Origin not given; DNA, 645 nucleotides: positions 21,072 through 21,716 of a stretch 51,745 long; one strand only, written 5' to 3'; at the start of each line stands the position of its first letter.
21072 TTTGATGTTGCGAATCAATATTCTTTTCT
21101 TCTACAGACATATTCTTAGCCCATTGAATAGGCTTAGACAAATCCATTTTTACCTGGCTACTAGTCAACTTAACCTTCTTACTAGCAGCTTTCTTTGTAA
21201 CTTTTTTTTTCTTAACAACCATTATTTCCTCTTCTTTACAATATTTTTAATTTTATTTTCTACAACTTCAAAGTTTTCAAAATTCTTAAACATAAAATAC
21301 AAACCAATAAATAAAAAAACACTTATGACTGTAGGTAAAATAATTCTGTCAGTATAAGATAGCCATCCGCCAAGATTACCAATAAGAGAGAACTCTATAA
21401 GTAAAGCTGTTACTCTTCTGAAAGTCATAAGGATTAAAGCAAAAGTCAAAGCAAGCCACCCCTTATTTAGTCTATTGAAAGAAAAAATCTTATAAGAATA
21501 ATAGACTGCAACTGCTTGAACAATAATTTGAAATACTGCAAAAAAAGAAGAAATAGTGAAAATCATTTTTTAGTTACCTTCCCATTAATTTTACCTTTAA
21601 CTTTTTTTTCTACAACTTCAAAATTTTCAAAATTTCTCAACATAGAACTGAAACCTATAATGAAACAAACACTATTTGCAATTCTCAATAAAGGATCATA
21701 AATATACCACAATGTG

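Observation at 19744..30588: ~11-kb co-directional sensory supercluster built around KaiC-like proteins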

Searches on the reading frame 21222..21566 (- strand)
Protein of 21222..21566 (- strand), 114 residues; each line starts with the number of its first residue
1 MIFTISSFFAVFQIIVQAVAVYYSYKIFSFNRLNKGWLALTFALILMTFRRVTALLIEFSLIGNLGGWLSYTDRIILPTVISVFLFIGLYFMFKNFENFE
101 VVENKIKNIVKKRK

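Call 5: search_protein_families(library=pfam, proteins=[window:21222-21566:-], max_evalue=0.1)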
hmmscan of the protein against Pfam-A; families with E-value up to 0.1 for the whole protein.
window:21222-21566:- (114 aa): 0 families

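Call 9: search_protein_families(library=ncbifam, proteins=[window:21222-21566:-], max_evalue=0.1)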
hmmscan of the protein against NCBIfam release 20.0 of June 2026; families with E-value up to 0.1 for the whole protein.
window:21222-21566:- (114 aa): 0 families

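Call 11: find_homologous_proteins(query=window:21222-21566:-, max_evalue=0.01)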
Query window:21222-21566:- (114 aa): 13 proteins with E <= 0.01 among 19 candidates.
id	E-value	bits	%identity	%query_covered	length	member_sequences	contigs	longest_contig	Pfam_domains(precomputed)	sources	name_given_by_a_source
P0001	6.2e-64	231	100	100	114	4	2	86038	-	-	-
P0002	3.0e-49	184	75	100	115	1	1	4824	-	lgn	-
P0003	8.3e-48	179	74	100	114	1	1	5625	PF28423.1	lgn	-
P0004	1.3e-47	178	74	97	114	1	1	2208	-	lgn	-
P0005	1.7e-45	171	69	97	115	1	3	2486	-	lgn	-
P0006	1.3e-44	169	69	84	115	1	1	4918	-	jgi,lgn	jgi:hypothetical protein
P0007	2.3e-44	168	72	84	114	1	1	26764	-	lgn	-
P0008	1.6e-42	162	69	98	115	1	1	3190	-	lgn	-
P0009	2.1e-41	158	67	96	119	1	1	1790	-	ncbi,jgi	jgi:hypothetical protein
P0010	1.2e-40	156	67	85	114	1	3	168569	-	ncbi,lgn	-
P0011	6.9e-38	147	63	99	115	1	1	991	-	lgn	-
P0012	2.7e-34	135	64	70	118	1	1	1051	-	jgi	jgi:hypothetical protein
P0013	2.2e-31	126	65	89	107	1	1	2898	-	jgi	jgi:hypothetical protein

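Call 12: find_encoding_contigs(protein=P0010, flank=10000, max_places=3)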
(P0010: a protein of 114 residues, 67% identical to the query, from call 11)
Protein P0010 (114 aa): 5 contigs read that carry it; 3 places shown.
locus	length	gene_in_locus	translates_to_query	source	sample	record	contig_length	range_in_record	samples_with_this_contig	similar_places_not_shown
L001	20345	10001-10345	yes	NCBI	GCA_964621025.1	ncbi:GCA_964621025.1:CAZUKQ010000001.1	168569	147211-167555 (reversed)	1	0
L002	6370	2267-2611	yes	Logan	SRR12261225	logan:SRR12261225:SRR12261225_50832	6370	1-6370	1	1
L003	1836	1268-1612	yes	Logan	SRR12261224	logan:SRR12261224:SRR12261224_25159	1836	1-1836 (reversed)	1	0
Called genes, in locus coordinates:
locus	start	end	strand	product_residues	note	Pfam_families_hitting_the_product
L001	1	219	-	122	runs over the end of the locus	-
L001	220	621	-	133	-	-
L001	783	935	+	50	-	PF21432:56B_RHH (weak)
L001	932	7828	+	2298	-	PF19077:Big_13 (faint), PF15418:DUF4625 (faint), PF10633:NPCBM_assoc (faint)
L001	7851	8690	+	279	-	-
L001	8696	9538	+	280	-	-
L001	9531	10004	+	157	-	-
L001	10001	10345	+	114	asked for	-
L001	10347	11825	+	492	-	PF01814:Hemerythrin, PF06745:ATPase, PF13481:AAA_25 (weak), PF23442:DUF7125 (faint), PF07088:GvpD_P-loop (weak)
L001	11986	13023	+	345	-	PF00682:HMGL-like, PF22617:HCS_D2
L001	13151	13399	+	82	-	-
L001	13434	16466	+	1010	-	PF00133:tRNA-synt_1, PF09334:tRNA-synt_1g, PF06821:Ser_hydrolase, PF00561:Abhydrolase_1 (weak), PF12146:Hydrolase_4 (faint), PF13603:tRNA-synt_1_2, PF00133:tRNA-synt_1, PF08264:Anticodon_1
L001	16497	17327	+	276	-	PF00924:MS_channel_2nd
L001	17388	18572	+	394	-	-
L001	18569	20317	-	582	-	PF01411:tRNA-synt_2c, PF07973:tRNA_SAD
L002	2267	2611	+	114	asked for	-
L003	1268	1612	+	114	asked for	-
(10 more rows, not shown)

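Call 13: find_encoding_contigs(protein=P0007, flank=10000, max_places=3)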
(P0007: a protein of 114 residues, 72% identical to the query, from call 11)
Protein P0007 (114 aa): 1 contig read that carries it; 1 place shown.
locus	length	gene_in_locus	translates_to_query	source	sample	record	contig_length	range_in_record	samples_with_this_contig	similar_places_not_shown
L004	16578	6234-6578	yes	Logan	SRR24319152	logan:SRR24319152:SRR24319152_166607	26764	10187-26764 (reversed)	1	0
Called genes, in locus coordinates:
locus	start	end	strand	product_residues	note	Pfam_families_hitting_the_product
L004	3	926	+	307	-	?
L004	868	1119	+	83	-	-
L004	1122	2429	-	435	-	PF02629:CoA_binding, PF13380:CoA_binding_2, PF13607:Succ_CoA_lig, PF19045:Ligase_CoA_2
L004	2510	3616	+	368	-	PF00579:tRNA-synt_1b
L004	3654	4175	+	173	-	PF10050:DUF2284 (faint)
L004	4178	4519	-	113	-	PF02229:PC4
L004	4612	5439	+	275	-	-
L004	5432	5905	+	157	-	PF24336:DUF7504 (weak)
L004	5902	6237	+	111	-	-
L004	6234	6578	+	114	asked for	-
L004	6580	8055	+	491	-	PF01814:Hemerythrin, PF13481:AAA_25 (weak), PF06745:ATPase, PF23442:DUF7125 (weak), PF07088:GvpD_P-loop (weak)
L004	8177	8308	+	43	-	-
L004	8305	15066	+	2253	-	PF19077:Big_13 (faint), PF10633:NPCBM_assoc (faint), PF15418:DUF4625 (faint)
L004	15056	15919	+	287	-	-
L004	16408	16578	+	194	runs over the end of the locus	-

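Call 21: find_related_loci(query=A1, collection=genome_contigs, flank=10000)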
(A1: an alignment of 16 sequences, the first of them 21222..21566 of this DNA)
Query A1 (114 aa) in genome_contigs; peptide patterns used: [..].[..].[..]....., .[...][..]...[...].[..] (x = any residue, [..] = any of these).
71 stretches matched a pattern; 6 encode a relative of the query (tblastn E <= 1e-3); 6 distinct loci.
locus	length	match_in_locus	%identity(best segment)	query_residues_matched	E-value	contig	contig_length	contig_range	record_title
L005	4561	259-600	97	1-114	2e-70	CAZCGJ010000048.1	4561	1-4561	MAG TPA_asm: Candidatus Woesearchaeota archaeon isolate SRP272421_co2_592 genome assembly, contig: NODE_80551_length_456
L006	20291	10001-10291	67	4-100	1e-41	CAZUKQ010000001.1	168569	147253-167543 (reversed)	MAG TPA_asm: Candidatus Woesearchaeota archaeon isolate SRP272421_co2_99 genome assembly, contig: NODE_46_length_168569_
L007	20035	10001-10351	48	1-114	8e-33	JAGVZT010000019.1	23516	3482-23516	Candidatus Woesearchaeota archaeon isolate RIFCSPHIGHO2_02_FULL_62_20 rifcsphigho2_02_scaffold_5650, whole genome shotgu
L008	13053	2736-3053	46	1-106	2e-32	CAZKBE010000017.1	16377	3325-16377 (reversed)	MAG TPA_asm: Candidatus Woesearchaeota archaeon isolate SRP272421_co4_444 genome assembly, contig: NODE_9286_length_1637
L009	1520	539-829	38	1-100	2e-11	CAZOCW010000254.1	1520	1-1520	MAG TPA_asm: uncultured archaeon isolate SRP272421_co2_118 genome assembly, contig: NODE_382694_length_1520_cov_3.126280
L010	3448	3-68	59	87-108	6e-5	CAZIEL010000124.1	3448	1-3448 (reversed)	MAG TPA_asm: uncultured archaeon isolate SRP098346_co1_442 genome assembly, contig: NODE_44973_length_3448_cov_8.141762,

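Call 28: search_protein_families(library=pfam, proteins=[L005:584-2899:+, L005:3187-4419:+, L008:4648-5925:+, L008:5927-6463:+, L008:3231-4661:+, L008:1123-1962:+, L007:9342-10004:+, L007:8224-9129:+, L007:10921-11679:+, L008:1922-2410:+], max_evalue=0.01)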
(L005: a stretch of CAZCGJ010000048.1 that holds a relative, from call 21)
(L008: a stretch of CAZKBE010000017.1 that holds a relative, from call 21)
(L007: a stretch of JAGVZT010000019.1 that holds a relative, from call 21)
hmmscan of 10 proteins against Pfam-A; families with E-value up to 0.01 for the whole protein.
L005:584-2899:+ (771 aa): 0 families

L005:3187-4419:+ (410 aa): 8 families
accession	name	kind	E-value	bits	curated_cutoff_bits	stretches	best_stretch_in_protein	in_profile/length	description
PF06745.19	ATPase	-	1.7e-51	175.3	26.6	1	170-404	1-230/231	KaiC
PF07088.17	GvpD_P-loop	-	4.5e-08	33.7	24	1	187-365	9-175/189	GvpD gas vesicle protein, P-loop domain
PF13481.12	AAA_25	-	9.5e-07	29.1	27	1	185-335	30-187/195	AAA domain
PF03796.21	DnaB_C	-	9.2e-05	22.4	27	1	170-284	2-112/255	DnaB-like helicase C terminal domain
PF11994.14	DUF3489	-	0.0023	18.4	29.5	1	16-50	13-46/68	Protein of unknown function (DUF3489)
PF13412.12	HTH_24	-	0.0025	17.8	21.9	1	9-46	2-38/48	Winged helix-turn-helix DNA-binding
PF05729.18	NACHT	-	0.0031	17.8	26.7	1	191-346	3-136/167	NACHT domain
PF09339.16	HTH_IclR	-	0.0051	17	22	0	17-50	10-43/52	IclR helix-turn-helix domain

L008:4648-5925:+ (425 aa): 6 families
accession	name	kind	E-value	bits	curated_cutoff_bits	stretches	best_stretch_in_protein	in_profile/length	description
PF14827.12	dCache_3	-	1.7e-17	64.2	25.7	1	61-319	8-237/239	Double sensory domain of two-component sensor kinase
PF00672.30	HAMP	-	1e-05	26.2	25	1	355-402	4-48/53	HAMP domain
PF23116.1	HHD_RTEL1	-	0.001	19.8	27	1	42-156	5-101/102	RTEL1, HHD domain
PF06024.17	Orf78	-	0.0062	17.2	29.4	0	14-54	55-95/101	Orf78 (ac78)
PF00335.26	Tetraspanin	-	0.0085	16.2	32.1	0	25-73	80-136/225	Tetraspanin family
PF04515.18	Choline_transpo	-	0.0087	15.7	26.9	0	318-352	25-59/326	Plasma-membrane choline transporter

L008:5927-6463:+ (178 aa): 2 families
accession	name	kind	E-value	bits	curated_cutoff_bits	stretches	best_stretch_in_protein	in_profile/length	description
PF24336.1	DUF7504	-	4.7e-05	24.4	27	1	87-178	82-179/179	Family of unknown function (DUF7504)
PF06745.19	ATPase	-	0.00015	21.6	26.6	1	36-166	45-173/231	KaiC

L008:3231-4661:+ (476 aa): 6 families
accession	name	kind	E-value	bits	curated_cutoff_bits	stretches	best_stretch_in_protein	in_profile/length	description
PF06745.19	ATPase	-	3.7e-52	177.4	26.6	1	237-469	3-230/231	KaiC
PF01814.28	Hemerythrin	-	2e-13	51.4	25.3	1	55-179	5-125/127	Hemerythrin HHE cation binding domain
PF13481.12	AAA_25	-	2.7e-07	30.8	27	1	244-400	24-187/195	AAA domain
PF07088.17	GvpD_P-loop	-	6.9e-07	29.8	24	1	252-430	9-175/189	GvpD gas vesicle protein, P-loop domain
PF03796.21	DnaB_C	-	3.1e-06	27.2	27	1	237-347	4-110/255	DnaB-like helicase C terminal domain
PF00154.27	RecA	-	0.0025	17.8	27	1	209-294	5-93/262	recA bacterial DNA recombination protein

L008:1123-1962:+ (279 aa): 0 families

L007:9342-10004:+ (220 aa): 2 families
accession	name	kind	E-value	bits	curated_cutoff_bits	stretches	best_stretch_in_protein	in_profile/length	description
PF24336.1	DUF7504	-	2.3e-09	38.4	27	1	82-218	31-176/179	Family of unknown function (DUF7504)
PF06745.19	ATPase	-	0.00051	19.9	26.6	1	77-208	43-173/231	KaiC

L007:8224-9129:+ (301 aa): 0 families

L007:10921-11679:+ (252 aa): 0 families

L008:1922-2410:+ (162 aa): 1 family
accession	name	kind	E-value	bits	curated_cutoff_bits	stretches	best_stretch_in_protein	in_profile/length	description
PF05763.18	DUF835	-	0.0031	17.7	33.1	1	20-137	9-117/136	Protein of unknown function (DUF835)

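Call 50: search_protein_representatives(alignment_id=A3)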
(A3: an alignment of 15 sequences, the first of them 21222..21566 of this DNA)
Query: 15 sequences, 115 profile positions. Proteins with E-value up to 0.001 (for the whole library): 208; up to 1e-10: 99; up to 1e-30: 7. The best 150 are listed.
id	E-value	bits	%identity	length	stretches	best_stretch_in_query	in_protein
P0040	3.9e-43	162.2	-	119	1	4-114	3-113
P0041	4.4e-38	145.9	-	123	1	8-112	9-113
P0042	7.3e-35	135.6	-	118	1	1-111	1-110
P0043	6.0e-33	129.4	-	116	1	4-112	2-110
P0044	7.6e-33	129.1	-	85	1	30-113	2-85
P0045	2.1e-32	127.7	-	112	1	3-113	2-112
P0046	5.9e-31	123.0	-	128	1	5-111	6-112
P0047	2.4e-30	121.0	-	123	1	5-112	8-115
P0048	3.6e-28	114.0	-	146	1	8-110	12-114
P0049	6.6e-28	113.1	-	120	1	4-112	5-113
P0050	2.5e-27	111.3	-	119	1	4-112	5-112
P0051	1.1e-26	109.3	-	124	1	4-110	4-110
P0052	1.2e-26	109.1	-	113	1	4-114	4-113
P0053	4.2e-26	107.3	-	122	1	4-111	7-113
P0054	8.2e-26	106.4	-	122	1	7-111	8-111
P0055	2.4e-25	104.9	-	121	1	3-112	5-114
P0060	2.4e-23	98.5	-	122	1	9-112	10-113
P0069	4.6e-21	91.1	-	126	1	8-111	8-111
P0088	1.2e-18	83.3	-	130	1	4-112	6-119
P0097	2.6e-17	79.0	-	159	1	5-112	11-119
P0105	1.2e-16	76.8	-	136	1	4-112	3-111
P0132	5.9e-12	61.7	-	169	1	7-111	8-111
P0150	2.0e-09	53.6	-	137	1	5-109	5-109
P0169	1.1e-07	47.9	-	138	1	6-110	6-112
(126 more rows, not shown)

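Call 52: find_encoding_contigs(protein=P0060, flank=8000, max_places=2)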
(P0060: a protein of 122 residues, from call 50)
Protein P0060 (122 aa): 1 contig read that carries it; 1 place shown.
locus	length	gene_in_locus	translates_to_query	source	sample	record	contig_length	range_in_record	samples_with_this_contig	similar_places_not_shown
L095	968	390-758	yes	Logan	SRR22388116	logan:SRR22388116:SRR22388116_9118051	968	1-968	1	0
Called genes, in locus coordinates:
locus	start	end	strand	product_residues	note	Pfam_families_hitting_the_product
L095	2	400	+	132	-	?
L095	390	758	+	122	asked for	-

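Call 53: list_cluster_members(proteins=[P0041, P0048, P0055, P0069, P0088, P0097, P0105, P0132, P0150, P0169])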
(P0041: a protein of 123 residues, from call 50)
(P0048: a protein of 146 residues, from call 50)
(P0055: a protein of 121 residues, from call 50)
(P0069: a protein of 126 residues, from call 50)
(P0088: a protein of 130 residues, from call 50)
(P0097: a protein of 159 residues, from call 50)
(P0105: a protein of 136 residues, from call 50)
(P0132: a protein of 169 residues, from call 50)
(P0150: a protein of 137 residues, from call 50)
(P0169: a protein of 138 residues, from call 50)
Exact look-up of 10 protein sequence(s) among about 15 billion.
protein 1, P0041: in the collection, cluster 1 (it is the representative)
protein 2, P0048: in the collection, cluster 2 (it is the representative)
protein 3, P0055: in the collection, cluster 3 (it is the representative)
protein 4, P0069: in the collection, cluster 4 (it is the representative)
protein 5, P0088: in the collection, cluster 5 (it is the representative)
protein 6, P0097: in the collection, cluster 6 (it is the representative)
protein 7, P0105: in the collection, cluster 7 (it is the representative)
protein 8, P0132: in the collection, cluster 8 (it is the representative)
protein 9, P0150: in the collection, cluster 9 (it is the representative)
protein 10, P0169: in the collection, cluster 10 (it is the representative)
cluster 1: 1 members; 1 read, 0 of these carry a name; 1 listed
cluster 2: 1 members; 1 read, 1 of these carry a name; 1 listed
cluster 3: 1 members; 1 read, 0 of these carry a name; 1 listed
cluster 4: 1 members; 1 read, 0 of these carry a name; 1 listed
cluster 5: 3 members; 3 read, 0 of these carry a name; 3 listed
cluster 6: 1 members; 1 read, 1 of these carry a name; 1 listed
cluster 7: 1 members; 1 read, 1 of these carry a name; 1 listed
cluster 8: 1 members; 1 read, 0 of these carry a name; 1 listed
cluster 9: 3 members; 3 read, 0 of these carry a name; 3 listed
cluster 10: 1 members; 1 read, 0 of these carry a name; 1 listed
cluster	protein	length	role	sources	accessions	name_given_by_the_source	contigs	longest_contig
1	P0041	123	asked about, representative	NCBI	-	-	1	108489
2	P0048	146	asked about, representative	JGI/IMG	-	hypothetical protein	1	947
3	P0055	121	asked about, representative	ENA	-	-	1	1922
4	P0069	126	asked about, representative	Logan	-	-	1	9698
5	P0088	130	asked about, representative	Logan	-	-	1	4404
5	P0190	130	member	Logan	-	-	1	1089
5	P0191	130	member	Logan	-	-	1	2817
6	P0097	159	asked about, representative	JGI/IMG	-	hypothetical protein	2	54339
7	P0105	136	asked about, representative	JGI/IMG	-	hypothetical protein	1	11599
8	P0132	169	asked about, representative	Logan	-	-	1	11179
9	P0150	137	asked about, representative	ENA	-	-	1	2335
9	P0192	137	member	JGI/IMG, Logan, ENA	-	-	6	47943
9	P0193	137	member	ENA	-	-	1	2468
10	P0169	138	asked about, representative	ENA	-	-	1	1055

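Call 54: find_encoding_contigs(protein=P0041, flank=10000, max_places=1)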
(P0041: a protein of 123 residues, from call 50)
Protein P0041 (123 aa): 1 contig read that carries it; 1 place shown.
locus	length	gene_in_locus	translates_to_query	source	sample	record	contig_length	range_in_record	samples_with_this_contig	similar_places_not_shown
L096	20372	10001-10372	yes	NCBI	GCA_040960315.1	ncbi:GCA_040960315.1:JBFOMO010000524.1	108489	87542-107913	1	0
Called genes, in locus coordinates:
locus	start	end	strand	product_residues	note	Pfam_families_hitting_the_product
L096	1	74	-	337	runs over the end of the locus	PF00482:T2SSF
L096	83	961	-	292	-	PF00482:T2SSF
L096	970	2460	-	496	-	PF00437:T2SSE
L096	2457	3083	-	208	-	-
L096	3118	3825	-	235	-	PF00696:AA_kinase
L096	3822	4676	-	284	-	PF01040:UbiA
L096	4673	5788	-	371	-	-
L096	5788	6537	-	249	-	PF06745:ATPase, PF13481:AAA_25 (weak), PF23442:DUF7125 (faint), PF06745:ATPase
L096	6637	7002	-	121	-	-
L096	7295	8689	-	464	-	PF08323:Glyco_transf_5, PF13439:Glyco_transf_4, PF13579:Glyco_trans_4_4, PF20706:GT4-conflict, PF00534:Glycos_transf_1, PF13692:Glyco_trans_1_4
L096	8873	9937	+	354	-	PF00579:tRNA-synt_1b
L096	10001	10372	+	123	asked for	-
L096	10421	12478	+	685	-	PF00270:DEAD, PF04851:ResIII, PF22527:DEXQc_Suv3 (weak), PF00271:Helicase_C, PF20470:HTH_61 (weak), PF21280:Helicase_dom4_arc, PF14520:HHH_5 (faint)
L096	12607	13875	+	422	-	PF03952:Enolase_N, PF00113:Enolase_C, PF13378:MR_MLE_C (weak)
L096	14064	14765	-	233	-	PF14321:DUF4382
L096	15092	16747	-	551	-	PF00118:Cpn60_TCP1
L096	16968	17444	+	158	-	-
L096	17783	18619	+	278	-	-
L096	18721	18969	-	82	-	-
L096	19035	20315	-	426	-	PF00209:SNF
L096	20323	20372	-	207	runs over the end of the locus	?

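Call 55: find_encoding_contigs(protein=P0097, flank=10000, max_places=1)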
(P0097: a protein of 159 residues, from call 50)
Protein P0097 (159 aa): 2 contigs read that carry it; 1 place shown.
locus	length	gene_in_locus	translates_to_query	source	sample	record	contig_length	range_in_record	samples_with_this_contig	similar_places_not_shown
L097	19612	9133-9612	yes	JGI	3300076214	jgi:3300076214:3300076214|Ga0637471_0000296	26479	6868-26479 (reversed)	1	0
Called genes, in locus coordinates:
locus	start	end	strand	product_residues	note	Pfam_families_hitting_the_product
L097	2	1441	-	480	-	?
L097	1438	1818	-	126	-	-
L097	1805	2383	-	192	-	PF27359:TP_0179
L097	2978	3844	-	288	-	-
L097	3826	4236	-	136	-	-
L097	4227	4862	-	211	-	-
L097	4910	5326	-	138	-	-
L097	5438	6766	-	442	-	-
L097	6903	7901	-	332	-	PF06745:ATPase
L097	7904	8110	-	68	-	-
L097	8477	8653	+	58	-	-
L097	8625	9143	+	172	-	PF24336:DUF7504, PF06745:ATPase (weak)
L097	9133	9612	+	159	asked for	-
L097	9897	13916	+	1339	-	-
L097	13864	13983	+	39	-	-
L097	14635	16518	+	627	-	PF00142:Fer4_NifH (faint), PF00448:SRP54 (faint), PF01656:CbiA, PF02374:ArsA_ATPase, PF13614:AAA_31, PF01656:CbiA (weak), PF02374:ArsA_ATPase, PF13614:AAA_31 (weak), +1 more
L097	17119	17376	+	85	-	-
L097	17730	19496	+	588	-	-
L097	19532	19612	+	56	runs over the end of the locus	-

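Call 56: find_encoding_contigs(protein=P0192, flank=10000, max_places=1)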
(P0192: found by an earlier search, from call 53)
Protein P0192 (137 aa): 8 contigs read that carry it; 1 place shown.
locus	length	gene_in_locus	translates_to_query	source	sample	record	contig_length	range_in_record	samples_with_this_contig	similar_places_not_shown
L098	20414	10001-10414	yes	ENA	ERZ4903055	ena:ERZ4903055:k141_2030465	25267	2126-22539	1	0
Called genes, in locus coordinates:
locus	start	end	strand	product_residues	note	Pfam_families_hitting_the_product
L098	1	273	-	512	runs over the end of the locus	PF00092:VWA, PF13519:VWA_2 (faint)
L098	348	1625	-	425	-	-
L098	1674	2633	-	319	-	PF13481:AAA_25 (weak), PF06745:ATPase, PF23442:DUF7125 (weak)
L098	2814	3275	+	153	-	-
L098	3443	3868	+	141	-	-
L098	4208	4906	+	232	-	-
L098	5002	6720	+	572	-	-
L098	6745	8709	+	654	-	PF10633:NPCBM_assoc (weak)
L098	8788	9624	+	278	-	PF01656:CbiA, PF02374:ArsA_ATPase (faint), PF06564:CBP_BcsQ (weak), PF09140:MipZ (weak), PF10609:ParA, PF13614:AAA_31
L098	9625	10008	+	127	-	-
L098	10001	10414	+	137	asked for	-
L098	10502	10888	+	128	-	-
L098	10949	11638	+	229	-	-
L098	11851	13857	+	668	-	PF13229:Beta_helix (faint)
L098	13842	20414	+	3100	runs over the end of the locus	?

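Call 75: search_protein_families(library=padloc, proteins=[window:21222-21566:-], max_evalue=0.001)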
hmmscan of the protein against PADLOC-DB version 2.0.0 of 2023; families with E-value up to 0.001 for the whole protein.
window:21222-21566:- (114 aa): 0 families
